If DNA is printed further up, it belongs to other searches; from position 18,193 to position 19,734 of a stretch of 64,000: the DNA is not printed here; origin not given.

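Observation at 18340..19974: Low-GC cargo module: AlpA-like HTH plus a 414-aa protein with an inactivated PLD/Nuc-like domain; candidate undescribed system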

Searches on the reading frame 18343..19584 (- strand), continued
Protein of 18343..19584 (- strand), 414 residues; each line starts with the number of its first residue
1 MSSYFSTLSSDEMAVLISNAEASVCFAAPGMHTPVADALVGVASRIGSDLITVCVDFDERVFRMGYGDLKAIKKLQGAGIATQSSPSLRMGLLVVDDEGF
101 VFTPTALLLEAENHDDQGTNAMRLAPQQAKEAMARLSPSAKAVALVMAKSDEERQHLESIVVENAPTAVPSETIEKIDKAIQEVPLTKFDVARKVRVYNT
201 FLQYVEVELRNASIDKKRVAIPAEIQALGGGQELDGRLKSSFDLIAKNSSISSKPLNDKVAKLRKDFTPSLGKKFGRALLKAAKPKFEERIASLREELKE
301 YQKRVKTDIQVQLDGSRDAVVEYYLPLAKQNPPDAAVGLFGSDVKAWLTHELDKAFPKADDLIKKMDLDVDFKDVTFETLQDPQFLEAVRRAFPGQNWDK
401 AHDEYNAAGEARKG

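Call 29: fold_search(model_id=the predicted structure, library=pdb)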
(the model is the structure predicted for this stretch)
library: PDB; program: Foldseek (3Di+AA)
matches with E <= 10: 192; with E <= 0.001: 0
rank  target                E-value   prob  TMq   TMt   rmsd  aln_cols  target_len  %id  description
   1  7js7_B                9.3e-03  0.98  0.20  0.18  11.3       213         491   16  Phospholipase D engineered mutant (TNYR) H442 covalent adduct with 1-inositol phosphate (released 2021-04-28)
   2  2ze9                  1.3e-02  1.00  0.20  0.17   6.1       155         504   18  Crystal structure of H168A mutant of phospholipase D from Streptomyces antibioticus, as a complex with phosphatidylcholi (released 2007-12-25)
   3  5bpi_D                1.6e-02  0.99  0.20  0.31   7.9       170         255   10  Structure of TrmBL2, an archaeal chromatin protein, shows a novel mode of DNA binding. (released 2015-09-02)
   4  7jrb                  1.8e-02  0.93  0.19  0.16  11.7       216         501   16  Phospholipase D engineered mutant (released 2021-04-28)
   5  7js7_A                2.0e-02  0.99  0.19  0.17   6.0       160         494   19  Phospholipase D engineered mutant (TNYR) H442 covalent adduct with 1-inositol phosphate (released 2021-04-28)
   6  1v0s                  2.1e-02  0.99  0.21  0.18   5.3       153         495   15  Uninhibited form of Phospholipase D from Streptomyces sp. strain PMF (released 2004-06-03)
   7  5bpi_C                2.2e-02  0.99  0.21  0.32   7.3       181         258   10  Structure of TrmBL2, an archaeal chromatin protein, shows a novel mode of DNA binding. (released 2015-09-02)
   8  1v0y                  2.2e-02  0.98  0.21  0.18   7.2       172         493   14  Phospholipase D from Streptomyces sp. strain PMF soaked with the substrate dibutyrylphosphatidylcholine. (released 2004-06-03)
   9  4urj_A                2.4e-02  0.99  0.23  0.49   6.5       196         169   16  Crystal structure of human BJ-TSA-9 (released 2014-10-01)
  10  1v0w                  2.6e-02  0.96  0.22  0.19   8.9       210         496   12  Phospholipase D from Streptomyces sp. strain PMF soaked with the substrate dibutyrylphosphatidylcholine. (released 2004-06-03)
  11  1v0r                  3.3e-02  0.98  0.20  0.18   5.7       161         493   13  Tungstate-inhibited phospholipase D from Streptomyces sp. strain PMF (released 2004-06-03)
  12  3hsi_A                3.5e-02  0.97  0.23  0.22  13.2       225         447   12  Crystal structure of phosphatidylserine synthase Haemophilus influenzae Rd KW20 (released 2009-06-30)
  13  1f0i                  3.7e-02  0.97  0.20  0.18   5.6       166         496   13  THE FIRST CRYSTAL STRUCTURE OF A PHOSPHOLIPASE D (released 2001-05-16)
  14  4urj_D                3.8e-02  0.99  0.22  0.46   6.1       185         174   14  Crystal structure of human BJ-TSA-9 (released 2014-10-01)
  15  7js5                  4.3e-02  0.93  0.18  0.16   6.7       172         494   17  Phospholipase D engineered mutant (TNYR) inactive enzyme (H168A) bound to 1-inositol phosphate (released 2021-04-28)
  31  4urj_C                8.7e-02  0.97  0.22  0.48   6.1       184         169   14  Crystal structure of human BJ-TSA-9 (released 2014-10-01)
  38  4urj_B                1.1e-01  0.91  0.21  0.44   6.7       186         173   16  Crystal structure of human BJ-TSA-9 (released 2014-10-01)
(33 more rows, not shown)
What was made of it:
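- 19210..19584 (-): Residues 1-125: non-catalytic PLD-fold domain, acidic across the family. Foldseek hits are all PLD superfamily and include the pseudo-PLDs TrmBL2 and FAM83A (call 29).
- On PLD superfamily (catalytic HKD enzymes; Pfam PLDc/PLDc_2): All top 50 Foldseek PDB hits are PLD-fold proteins, probability 0.9-1.0, E ~1e-2, TM up to 0.52 on single-domain targets (call 29).
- Closest known: Non-catalytic PLD-fold proteins: TrmB/TrmBL2 C-terminal domain, FAM83 DUF1669. Same: They are among the top structural matches (5bpi, 4urj; call 29).
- Checked: All top Foldseek PDB hits are PLD-superfamily structures (call 29).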

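Call 31: find_related_loci(query=A1, collection=genome_contigs, flank=10000)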
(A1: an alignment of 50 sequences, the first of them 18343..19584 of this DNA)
Query A1 (414 aa) in genome_contigs; peptide patterns used: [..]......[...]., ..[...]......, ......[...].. (x = any residue, [..] = any of these).
210 stretches matched a pattern; 122 encode a relative of the query (tblastn E <= 1e-3); the best 80 are kept; 80 distinct loci.
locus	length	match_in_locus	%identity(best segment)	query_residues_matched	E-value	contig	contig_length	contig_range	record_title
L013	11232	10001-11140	96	1-380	0e+0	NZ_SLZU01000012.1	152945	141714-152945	Primorskyibacter sedentarius strain DSM 104836 Ga0244736_112, whole genome shotgun sequence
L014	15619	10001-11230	60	1-410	1e-152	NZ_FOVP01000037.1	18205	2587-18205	Roseovarius lutimaris strain DSM 28463, whole genome shotgun sequence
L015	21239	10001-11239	52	5-413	5e-139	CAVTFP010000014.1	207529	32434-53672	MAG: uncultured Alphaproteobacteria bacterium isolate MFD01716.bin.2.127 genome assembly, contig: contig_35738, whole ge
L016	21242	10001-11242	51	3-412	2e-137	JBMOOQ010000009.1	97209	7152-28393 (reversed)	MAG: Pseudomonadota bacterium isolate Betzabe_MAG106 MAG106_9, whole genome shotgun sequence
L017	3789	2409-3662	49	1-411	2e-139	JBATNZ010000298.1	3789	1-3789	MAG: Candidatus Contendobacter sp. isolate MFD10518_ilm_asm_bin19 k127_160909, whole genome shotgun sequence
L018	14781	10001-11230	52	5-410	1e-131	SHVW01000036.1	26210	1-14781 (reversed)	MAG: Alphaproteobacteria bacterium isolate Baikal-deep-G49 BACOMB-C8593, whole genome shotgun sequence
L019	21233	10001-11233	48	5-411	1e-130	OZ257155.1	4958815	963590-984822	MAG: Alphaproteobacteria bacterium isolate 813797ed-f09e-443b-b498-078a0c9476fc genome assembly, chromosome: 1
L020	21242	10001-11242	48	3-412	8e-131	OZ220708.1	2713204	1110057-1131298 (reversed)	MAG: Arenicellales bacterium isolate a09e4232-3a37-4cba-b47e-813f1f4ff435 genome assembly, chromosome: 1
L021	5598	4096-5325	50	5-410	5e-131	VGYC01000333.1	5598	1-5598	MAG: Planctomycetota bacterium isolate K_Offshore_120m_mx_222 K_Offshore_120m_mx_222_Ga0194131_10023767, whole genome sh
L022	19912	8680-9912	47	1-405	2e-130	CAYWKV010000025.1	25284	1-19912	MAG TPA_asm: uncultured Gammaproteobacteria bacterium isolate SRP144015_co1_99 genome assembly, contig: NODE_1007_length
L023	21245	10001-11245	49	2-410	3e-130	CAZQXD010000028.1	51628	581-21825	MAG TPA_asm: uncultured Candidatus Competibacteraceae bacterium isolate SRP334346_co1_74 genome assembly, contig: NODE_7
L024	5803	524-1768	49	3-413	2e-129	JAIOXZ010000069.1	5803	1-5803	MAG: Caulobacter sp. isolate Tobar12.5m-G13 Tobar12-5m-C8027, whole genome shotgun sequence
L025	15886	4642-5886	47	3-411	6e-129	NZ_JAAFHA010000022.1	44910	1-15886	MAG: Rhodoferax sp. isolate Bin2_7 scaffold_313, whole genome shotgun sequence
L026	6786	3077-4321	47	3-411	2e-128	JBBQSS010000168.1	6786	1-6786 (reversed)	MAG: Burkholderiales bacterium isolate Co_metawrap_1766 Cmw_1766_k141_24474819_length_6786_cov_8.2886, whole genome shot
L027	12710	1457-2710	46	2-413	5e-128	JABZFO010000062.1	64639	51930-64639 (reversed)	MAG: Desulfosarcina sp. isolate Grevelingen_8MPaII_metabat2.25 scaffold_3179, whole genome shotgun sequence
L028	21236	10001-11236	47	5-412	1e-127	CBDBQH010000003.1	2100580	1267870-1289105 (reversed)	MAG: Candidatus Poriferihabitaceae bacterium isolate 3f4a3f71-dd35-4c24-bd49-5cea3e77eff4 genome assembly, contig: conti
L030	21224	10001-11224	48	5-410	2e-126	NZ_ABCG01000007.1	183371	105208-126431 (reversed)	Erythrobacter sp. SD-21 1101482001800, whole genome shotgun sequence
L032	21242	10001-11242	48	3-410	4e-126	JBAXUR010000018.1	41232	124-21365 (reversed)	MAG: Methylococcaceae bacterium isolate ELA666 MAG666_18, whole genome shotgun sequence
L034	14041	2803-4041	47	5-411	4e-126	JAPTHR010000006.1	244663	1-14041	Gammaproteobacteria bacterium Milos-ODIII6 c6, whole genome shotgun sequence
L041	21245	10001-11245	48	3-411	1e-124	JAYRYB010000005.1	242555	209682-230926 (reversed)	MAG: Azonexus sp. isolate EBPR_s431bin.13 NODE_70_length_242555_cov_11.631185, whole genome shotgun sequence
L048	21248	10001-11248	46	2-411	3e-122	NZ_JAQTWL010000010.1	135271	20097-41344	MAG: Rhodoferax sp. isolate STC_11 NODE_291_length_135271_cov_6.062112_Sandtown_C, whole genome shotgun sequence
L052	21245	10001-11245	48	1-409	9e-122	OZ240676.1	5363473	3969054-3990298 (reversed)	MAG: Acetobacteraceae bacterium isolate f7f17dca-7cc1-4784-93e2-aed72d0e35c9 genome assembly, chromosome: 1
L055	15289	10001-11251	47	1-411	6e-121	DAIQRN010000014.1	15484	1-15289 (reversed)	MAG TPA_asm: Acidovorax sp. isolate CTOTU45678 NODE_600_length_15484_cov_4.358675, whole genome shotgun sequence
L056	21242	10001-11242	47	3-411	8e-121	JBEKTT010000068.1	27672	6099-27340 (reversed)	MAG: Syntrophobacteraceae bacterium isolate SPRUCE 564 SPRUCE_564_68, whole genome shotgun sequence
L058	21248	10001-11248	47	2-411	3e-120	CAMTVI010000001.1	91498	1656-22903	MAG: uncultured Opitutaceae bacterium isolate G03_MAG_00025 genome assembly, contig: G03_MAG_00025_000000000011, whole g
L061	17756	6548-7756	48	17-413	1e-119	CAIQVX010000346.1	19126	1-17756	MAG: uncultured beta proteobacterium isolate Ja_bin-5366 genome assembly, contig: bin-5366:346/416, whole genome shotgun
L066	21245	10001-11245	45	3-411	3e-119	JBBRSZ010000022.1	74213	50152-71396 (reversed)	MAG: Burkholderiales bacterium isolate La2_metabat2.163 La2_metabat2.163_K_1819030L74213_cov_29.1949, whole genome shotg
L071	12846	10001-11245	45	3-411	2e-113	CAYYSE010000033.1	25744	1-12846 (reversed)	MAG TPA_asm: uncultured Coraliomargarita sp. isolate SRP118108_co4_14 genome assembly, contig: NODE_1240_length_25744_co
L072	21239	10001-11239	48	2-410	6e-112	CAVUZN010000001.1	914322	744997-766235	MAG: uncultured Verrucomicrobiae bacterium isolate MFD04212.bin.2.47 genome assembly, contig: contig_12212, whole genome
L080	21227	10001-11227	40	5-414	2e-103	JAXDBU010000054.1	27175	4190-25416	MAG: Sedimentisphaerales bacterium isolate POMEDNA-B26 Raw2_k127_1800418, whole genome shotgun sequence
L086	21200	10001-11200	38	5-410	2e-95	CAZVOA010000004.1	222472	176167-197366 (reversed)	MAG TPA_asm: uncultured Pirellulales bacterium isolate SRP192927_co3_108 genome assembly, contig: NODE_26_length_222472_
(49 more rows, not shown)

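Call 35: search_protein_families(library=pfam, proteins=[L048:6411-9386:+, L056:6039-7592:+, L086:1956-4835:+, L080:4715-8197:+, L052:2036-5194:+, L027:5898-7478:+, L032:1684-3252:+, L019:3624-6611:+, L019:6633-9953:+], max_evalue=0.00001)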
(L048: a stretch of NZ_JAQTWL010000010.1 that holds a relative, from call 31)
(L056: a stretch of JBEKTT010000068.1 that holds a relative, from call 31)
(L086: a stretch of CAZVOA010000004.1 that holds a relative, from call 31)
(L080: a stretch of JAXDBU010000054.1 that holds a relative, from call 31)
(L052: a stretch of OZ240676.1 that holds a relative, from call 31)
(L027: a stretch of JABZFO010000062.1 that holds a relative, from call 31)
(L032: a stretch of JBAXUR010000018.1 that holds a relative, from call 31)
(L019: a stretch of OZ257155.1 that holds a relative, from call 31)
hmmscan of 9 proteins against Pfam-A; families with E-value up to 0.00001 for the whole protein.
L048:6411-9386:+ (992 aa): 5 families
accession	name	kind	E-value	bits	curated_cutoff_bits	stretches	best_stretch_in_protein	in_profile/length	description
PF18766.7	SWI2_SNF2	-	9.9e-20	71.6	26.7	1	280-516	1-191/221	SWI2/SNF2 ATPase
PF04851.21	ResIII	-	4.3e-13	49.9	22.5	1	277-435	4-151/164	Type III restriction enzyme, res subunit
PF04313.20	HSDR_N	-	1.8e-12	47.9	25.1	1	121-209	108-196/198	Type I restriction enzyme R protein N terminus (HSDR_N)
PF22679.2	T1R_D3-like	-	2.1e-10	41.7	27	1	643-704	91-156/158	Type I restriction enzyme subunit R domain 3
PF00270.35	DEAD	-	2.4e-09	37.6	26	1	298-482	14-165/167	DEAD/DEAH box helicase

L056:6039-7592:+ (518 aa): 3 families
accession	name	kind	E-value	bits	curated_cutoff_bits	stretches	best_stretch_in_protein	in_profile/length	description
PF02384.22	N6_Mtase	-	6.9e-82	275.7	20.4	1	145-472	3-306/311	N-6 DNA Methylase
PF12161.14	HsdM_N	-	3.5e-21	76.7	24.5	1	8-134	1-133/135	HsdM N-terminal domain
PF01170.24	UPF0020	-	1.3e-07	31.9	22.3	1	190-275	31-132/197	RMKL-like, methyltransferase domain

L086:1956-4835:+ (960 aa): 4 families
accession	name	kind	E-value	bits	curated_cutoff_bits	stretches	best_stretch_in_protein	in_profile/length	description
PF00271.37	Helicase_C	-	7.5e-21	74.9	23.5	1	488-593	10-110/110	Helicase conserved C-terminal domain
PF00176.29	SNF2-rel_dom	-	4.2e-14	52.8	24.9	1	129-361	18-250/290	SNF2-related domain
PF04851.21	ResIII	-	5.5e-10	39.8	22.5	1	124-281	19-163/164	Type III restriction enzyme, res subunit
PF00270.35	DEAD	-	1e-08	35.5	26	1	131-282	17-162/167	DEAD/DEAH box helicase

L080:4715-8197:+ (1161 aa): 3 families
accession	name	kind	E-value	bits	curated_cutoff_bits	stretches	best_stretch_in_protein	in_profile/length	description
PF07669.17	Eco57I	-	2.4e-22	80.3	25.3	1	474-710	2-126/171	Eco57I restriction-modification methylase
PF20473.4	MmeI_Mtase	-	1.5e-10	41.2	27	1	402-497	14-87/259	MmeI, DNA-methyltransferase domain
PF02384.22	N6_Mtase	-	2.8e-07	30.6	20.4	0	406-432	45-71/311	N-6 DNA Methylase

L052:2036-5194:+ (1053 aa): 5 families
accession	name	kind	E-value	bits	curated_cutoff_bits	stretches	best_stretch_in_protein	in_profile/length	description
PF00271.37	Helicase_C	-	3.8e-18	66.2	23.5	1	698-821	2-108/110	Helicase conserved C-terminal domain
PF13091.12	PLDc_2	-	7.8e-11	42.4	27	1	39-191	9-132/132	PLD-like domain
PF09565.16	RE_NgoFVII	-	5.8e-08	32.6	23.8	1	120-199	78-157/162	NgoFVII restriction endonuclease N-terminal PLD domain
PF04851.21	ResIII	-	1.5e-07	31.9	22.5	0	352-407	123-163/164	Type III restriction enzyme, res subunit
PF00176.29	SNF2-rel_dom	-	2.9e-06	27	24.9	0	250-320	1-78/290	SNF2-related domain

L027:5898-7478:+ (527 aa): 0 families

L032:1684-3252:+ (523 aa): 4 families
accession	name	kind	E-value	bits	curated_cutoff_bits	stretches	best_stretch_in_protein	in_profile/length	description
PF13175.12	AAA_15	-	4.3e-21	76.4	32.1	2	1-47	1-47/374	AAA ATPase domain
PF13304.12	AAA_21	-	1.4e-18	68.5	27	2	356-439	222-303/304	AAA domain, putative AbiEii toxin, Type IV TA system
PF12476.13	DUF3696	-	1.1e-08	35.6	22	1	460-505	1-48/52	Protein of unknown function (DUF3696)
PF13476.12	AAA_23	-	5.2e-08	34.2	27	1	6-46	2-42/201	AAA domain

L019:3624-6611:+ (996 aa): 1 family
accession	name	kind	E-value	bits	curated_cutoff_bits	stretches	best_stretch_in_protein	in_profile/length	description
PF06634.17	DUF1156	-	1.2e-20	73.8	24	1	13-72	1-60/73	Protein of unknown function (DUF1156)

L019:6633-9953:+ (1107 aa): 2 families
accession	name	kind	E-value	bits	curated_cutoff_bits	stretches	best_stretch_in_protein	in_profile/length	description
PF18731.6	HEPN_Swt1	-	6e-37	126.9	27.5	1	11-125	1-115/115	Swt1-like HEPN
PF04465.17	DUF499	-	3.4e-27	95.1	23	1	283-631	13-349/1024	Protein of unknown function (DUF499)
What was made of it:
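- Closest known: HKD nucleases of restriction systems: Nuc/NucT, BfiI/NgoFVII-type, PLD-SNF2 helicases. Same: Genuine examples are encoded next to the focal gene (call 35).
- PLD-fold nucleases are common restriction modules: PLDc_2 and RE_NgoFVII in neighbouring helicases (call 35), and DrmC in DISARM.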
